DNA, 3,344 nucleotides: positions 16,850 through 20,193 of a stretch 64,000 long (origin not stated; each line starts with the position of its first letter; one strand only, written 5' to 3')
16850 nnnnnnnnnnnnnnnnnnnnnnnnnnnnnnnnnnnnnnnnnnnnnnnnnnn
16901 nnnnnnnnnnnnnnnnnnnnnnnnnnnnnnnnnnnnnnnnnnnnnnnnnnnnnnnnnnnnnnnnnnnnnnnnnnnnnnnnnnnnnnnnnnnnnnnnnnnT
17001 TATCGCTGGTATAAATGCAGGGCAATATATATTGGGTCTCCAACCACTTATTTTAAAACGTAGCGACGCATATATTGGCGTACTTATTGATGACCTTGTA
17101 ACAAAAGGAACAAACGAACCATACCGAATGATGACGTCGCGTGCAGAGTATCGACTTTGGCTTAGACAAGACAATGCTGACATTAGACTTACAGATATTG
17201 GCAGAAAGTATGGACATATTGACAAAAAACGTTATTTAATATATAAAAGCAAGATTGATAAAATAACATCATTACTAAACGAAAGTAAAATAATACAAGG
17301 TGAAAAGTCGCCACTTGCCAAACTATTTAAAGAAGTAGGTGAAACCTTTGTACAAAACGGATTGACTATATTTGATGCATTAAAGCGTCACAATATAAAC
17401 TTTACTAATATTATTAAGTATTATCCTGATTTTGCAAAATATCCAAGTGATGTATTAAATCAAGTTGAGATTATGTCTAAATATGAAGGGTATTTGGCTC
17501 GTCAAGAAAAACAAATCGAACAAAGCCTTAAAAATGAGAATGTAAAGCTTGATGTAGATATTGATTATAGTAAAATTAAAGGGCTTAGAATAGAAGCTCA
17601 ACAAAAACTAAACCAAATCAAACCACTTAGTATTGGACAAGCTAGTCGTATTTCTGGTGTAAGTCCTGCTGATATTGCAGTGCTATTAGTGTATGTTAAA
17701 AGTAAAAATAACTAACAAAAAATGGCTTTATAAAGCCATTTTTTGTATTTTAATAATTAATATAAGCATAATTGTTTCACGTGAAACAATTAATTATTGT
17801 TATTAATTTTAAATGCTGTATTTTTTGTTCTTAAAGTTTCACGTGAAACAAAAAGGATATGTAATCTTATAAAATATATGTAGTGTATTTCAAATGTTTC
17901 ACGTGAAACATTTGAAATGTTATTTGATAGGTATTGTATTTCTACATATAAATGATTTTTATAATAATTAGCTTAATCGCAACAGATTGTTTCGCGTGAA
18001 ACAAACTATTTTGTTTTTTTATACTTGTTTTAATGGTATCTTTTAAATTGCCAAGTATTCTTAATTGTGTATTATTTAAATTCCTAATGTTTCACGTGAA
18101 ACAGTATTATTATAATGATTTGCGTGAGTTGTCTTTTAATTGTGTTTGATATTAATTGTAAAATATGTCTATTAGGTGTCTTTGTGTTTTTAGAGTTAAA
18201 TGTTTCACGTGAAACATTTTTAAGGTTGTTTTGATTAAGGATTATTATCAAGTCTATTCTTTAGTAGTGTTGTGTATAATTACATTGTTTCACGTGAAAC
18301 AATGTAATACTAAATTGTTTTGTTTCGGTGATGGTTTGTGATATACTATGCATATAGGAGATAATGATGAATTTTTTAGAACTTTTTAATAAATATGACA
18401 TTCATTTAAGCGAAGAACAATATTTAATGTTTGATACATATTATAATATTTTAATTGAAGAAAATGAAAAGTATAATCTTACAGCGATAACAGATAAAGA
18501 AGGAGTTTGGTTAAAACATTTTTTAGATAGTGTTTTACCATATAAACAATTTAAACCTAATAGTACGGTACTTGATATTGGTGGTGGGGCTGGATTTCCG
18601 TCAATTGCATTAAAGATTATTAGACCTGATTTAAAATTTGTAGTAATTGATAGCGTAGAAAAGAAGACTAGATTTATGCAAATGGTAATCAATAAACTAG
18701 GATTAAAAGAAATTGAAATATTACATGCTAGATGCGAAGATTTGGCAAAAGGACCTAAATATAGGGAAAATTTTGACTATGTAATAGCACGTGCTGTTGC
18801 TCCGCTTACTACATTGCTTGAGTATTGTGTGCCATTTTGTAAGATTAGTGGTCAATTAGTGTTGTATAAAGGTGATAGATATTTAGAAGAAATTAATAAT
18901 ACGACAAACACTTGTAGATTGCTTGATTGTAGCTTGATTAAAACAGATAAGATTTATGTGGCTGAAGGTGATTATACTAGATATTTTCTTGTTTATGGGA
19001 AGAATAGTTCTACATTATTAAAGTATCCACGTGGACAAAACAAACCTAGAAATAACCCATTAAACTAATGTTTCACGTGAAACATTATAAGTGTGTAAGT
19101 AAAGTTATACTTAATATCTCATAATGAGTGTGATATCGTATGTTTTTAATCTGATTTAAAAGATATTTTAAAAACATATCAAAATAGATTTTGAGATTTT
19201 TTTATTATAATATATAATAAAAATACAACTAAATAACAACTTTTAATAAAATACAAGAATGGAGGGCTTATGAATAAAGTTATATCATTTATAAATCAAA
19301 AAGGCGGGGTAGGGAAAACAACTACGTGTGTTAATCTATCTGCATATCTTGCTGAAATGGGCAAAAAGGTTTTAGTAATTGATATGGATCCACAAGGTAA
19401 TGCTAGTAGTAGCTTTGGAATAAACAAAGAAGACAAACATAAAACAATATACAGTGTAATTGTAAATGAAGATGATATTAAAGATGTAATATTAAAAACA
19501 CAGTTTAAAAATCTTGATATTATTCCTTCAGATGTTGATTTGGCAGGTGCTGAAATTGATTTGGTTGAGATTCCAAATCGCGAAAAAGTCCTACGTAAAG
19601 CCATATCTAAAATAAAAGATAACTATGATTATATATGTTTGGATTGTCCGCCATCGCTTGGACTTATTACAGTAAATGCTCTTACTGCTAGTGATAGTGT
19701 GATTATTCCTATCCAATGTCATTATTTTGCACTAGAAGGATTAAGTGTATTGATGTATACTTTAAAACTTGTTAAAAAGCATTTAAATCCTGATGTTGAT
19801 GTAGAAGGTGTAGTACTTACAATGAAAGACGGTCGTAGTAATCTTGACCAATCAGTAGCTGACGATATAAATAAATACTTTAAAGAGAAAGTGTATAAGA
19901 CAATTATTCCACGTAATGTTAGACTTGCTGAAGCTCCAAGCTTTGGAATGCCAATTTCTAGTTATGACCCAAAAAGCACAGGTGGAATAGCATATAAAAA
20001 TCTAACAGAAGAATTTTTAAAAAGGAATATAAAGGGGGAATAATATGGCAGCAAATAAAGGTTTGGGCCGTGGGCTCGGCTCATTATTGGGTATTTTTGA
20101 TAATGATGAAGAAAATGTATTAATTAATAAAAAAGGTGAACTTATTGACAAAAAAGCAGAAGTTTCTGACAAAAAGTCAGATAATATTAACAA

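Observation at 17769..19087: Dense centromere-like array: eight parS palindromes bracketing rsmG directly upstream of parAB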

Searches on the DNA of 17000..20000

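Call 33: search_rna_families(source=window, start=17000, end=20000, threshold=evalue, max_evalue=1)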
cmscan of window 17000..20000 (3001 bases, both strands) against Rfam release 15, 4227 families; matches with E-value up to 1: 4.
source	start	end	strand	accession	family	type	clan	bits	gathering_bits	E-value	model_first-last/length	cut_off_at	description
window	17714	17794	-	RF01820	RsaE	Gene; sRNA;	-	25.6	79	0.24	1-112/112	no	RNA Staph. aureus E (RoxS)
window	19362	19389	-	RF02098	DGCR5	Gene; lncRNA;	-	22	50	0.59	1-49/49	no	DiGeorge syndrome critical region gene 5 conserved region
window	17657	17764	+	RF01858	RsaF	Gene; sRNA;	-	20.8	60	0.88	1-119/119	no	RNA Staph. aureus F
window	17719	17763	+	RF00032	Histone3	Cis-reg;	-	18.6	34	0.13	1-46/46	no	Histone 3' UTR stem-loop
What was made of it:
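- Tried and rejected: Rfam: a scan of 17000-20000 at E<=1 gave only chance-level hits far below gathering scores, so no known RNA family is present (call 33).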

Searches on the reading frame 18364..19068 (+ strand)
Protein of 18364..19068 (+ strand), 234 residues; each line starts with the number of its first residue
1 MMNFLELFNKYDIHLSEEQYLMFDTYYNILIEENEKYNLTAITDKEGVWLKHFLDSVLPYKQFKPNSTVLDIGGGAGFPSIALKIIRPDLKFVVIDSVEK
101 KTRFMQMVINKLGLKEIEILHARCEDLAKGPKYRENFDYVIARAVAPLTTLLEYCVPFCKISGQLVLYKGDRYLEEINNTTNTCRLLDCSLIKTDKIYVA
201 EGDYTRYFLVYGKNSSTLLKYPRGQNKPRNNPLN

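Call 4: search_protein_families(library=ncbifam, proteins=[window:18364-19068:+])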
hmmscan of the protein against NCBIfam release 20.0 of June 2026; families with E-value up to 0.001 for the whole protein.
window:18364-19068:+ (234 aa): 9 families
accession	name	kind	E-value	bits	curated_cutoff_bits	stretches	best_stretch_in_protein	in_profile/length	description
TIGR00138.1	rsmG_gidB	equivalog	5.4e-50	169.6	99.5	1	24-197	2-172/183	16S rRNA (guanine(527)-N(7))-methyltransferase RsmG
TIGR02469.1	CbiT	equivalog_domain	3.3e-07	30.6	78.3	1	61-167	15-120/124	precorrin-6Y C5,15-methyltransferase (decarboxylating) subunit CbiT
NF047649.1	MTase_UXPK_star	exception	6e-06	25.5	460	1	61-150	73-160/283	methyltransferase/UXPK-star double selenoprotein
TIGR03534.1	RF_mod_PrmC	equivalog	1.9e-05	24.3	199.1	1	60-142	83-162/253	peptide chain release factor N(5)-glutamine methyltransferase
NF006138.0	PRK08287.1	equivalog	2.3e-05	24.3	210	1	66-193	32-153/189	decarboxylating cobalt-precorrin-6B (C(15))-methyltransferase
NF001453.0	PRK00312.1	equivalog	3.4e-05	23.5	188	1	53-147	68-157/217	protein-L-isoaspartate(D-aspartate) O-methyltransferase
TIGR01983.1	UbiG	equivalog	4.6e-05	22.8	102.95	1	66-167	50-151/228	bifunctional 2-polyprenyl-6-hydroxyphenol methylase/3-demethylubiquinol 3-O-methyltransferase UbiG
NF005640.0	PRK07402.1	equivalog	0.00011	21.8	219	1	59-183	37-157/200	precorrin-6Y C5,15-methyltransferase subunit CbiT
TIGR00080.1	pimt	equivalog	0.00058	19.7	159.05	1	50-146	62-156/216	protein-L-isoaspartate O-methyltransferase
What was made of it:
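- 18364..19068 (+): rsmG (gidB), 16S rRNA m7G527 methyltransferase. TIGR00138, 170 bits (call 4)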

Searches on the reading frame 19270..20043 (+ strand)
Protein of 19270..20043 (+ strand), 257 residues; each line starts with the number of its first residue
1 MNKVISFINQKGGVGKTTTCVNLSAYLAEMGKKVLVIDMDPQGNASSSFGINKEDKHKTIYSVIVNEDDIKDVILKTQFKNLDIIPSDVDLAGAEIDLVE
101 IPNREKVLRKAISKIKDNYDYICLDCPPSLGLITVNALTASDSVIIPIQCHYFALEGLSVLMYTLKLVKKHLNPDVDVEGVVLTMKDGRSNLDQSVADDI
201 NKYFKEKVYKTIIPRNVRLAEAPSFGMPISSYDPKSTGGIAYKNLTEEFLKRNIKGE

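Call 4: search_protein_families(library=ncbifam, proteins=[window:19270-20043:+])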
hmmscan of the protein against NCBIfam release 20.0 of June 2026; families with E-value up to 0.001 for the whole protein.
window:19270-20043:+ (257 aa): 32 families (the best 25 are shown)
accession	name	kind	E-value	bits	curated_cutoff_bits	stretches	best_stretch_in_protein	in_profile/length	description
TIGR03453.1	partition_RepA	equivalog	1.3e-35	123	348.45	1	3-159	105-275/387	plasmid partitioning protein RepA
NF041283.1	PrgP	equivalog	1.8e-33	116.2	400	1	1-236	1-245/297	ParA superfamily DNA segregation protein PrgP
NF041546.1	ParA_partition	equivalog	5e-32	111.1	180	2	4-78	1-74/203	ParA family partition ATPase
TIGR01969.1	minD_arch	subfamily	3.7e-31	108.2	201.75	1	4-251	2-232/251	cell division ATPase MinD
NF010443.0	PRK13869.1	subfamily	8e-24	84.2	446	1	3-161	122-294/405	plasmid-partitioning protein RepA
NF010259.0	PRK13705.1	equivalog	5.8e-20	71.6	725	1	3-177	107-298/388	plasmid-partitioning protein SopA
TIGR01968.1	minD_bact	equivalog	1.9e-15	56.9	212.9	1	3-249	2-236/261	septum site-determining protein MinD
TIGR01007.1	eps_fam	subfamily_domain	2.4e-15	56.6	108.05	1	3-140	18-148/204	polysaccharide biosynthesis tyrosine autokinase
TIGR03371.1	cellulose_yhjQ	equivalog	3.3e-15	56.3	157.85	1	3-238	2-230/246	cellulose biosynthesis protein BcsQ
TIGR01287.1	nifH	equivalog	1.7e-10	40.7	394.35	1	8-250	5-245/275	nitrogenase iron protein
NF047398.1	AAA_KGGVGR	domain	2.4e-10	41.1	90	1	3-40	3-40/190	KGGVGR-motif variant AAA ATPase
TIGR03018.1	pepcterm_TyrKin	hypoth_equivalog_domain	3.1e-10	39.7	230.65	1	12-140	45-170/207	XrtA-associated tyrosine autokinase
NF008568.0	PRK11519.1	equivalog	7.8e-10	37.6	1068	1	3-137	527-653/720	tyrosine-protein kinase Wzc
TIGR01281.1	DPOR_bchL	equivalog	1.4e-09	37.7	345.15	1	8-250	5-244/268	ferredoxin:protochlorophyllide reductase (ATP-dependent) iron-sulfur ATP-binding protein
NF009701.0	PRK13230.1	subfamily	1.9e-09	36.9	350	1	8-81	6-81/291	nitrogenase reductase-like protein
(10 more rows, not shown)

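Call 61: search_protein_families(library=pfam, max_evalue=0.00001, proteins=[window:19270-20043:+])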
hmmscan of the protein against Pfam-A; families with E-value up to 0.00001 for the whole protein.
window:19270-20043:+ (257 aa): 7 families
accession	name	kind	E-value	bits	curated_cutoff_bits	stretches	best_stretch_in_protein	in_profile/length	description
PF13614.12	AAA_31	-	2.4e-73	246.3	27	1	3-177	2-176/177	AAA domain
PF01656.29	CbiA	-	3e-28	98.7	25.4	1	5-229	1-125/125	CobQ/CobB/MinD/ParA nucleotide binding domain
PF09140.17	MipZ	-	1.6e-12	47.8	20.7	1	4-154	2-135/262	ATPase MipZ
PF06564.18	CBP_BcsQ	-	1.2e-11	45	21.3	1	10-146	9-143/234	Cellulose biosynthesis protein BcsQ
PF00142.24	Fer4_NifH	-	9.3e-11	42.1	25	1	9-248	6-243/271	4Fe-4S iron sulfur cluster binding proteins, NifH/frxC family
PF10609.15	ParA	-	1.5e-10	41.4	27.1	1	2-136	3-129/246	NUBPL iron-transfer P-loop NTPase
PF02374.21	ArsA_ATPase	-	3.2e-10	40.2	24.3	1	7-60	5-58/305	Anion-transporting ATPase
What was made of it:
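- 19270..20043 (+): parA (soj), a Walker-type partition ATPase. Pfam AAA_31/CbiA/MipZ (call 61); NCBIfam ParA-family hits (call 4)
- On Chromosomal parS (ParABS centromere): parA at 19270-20043 (calls 4, 61).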
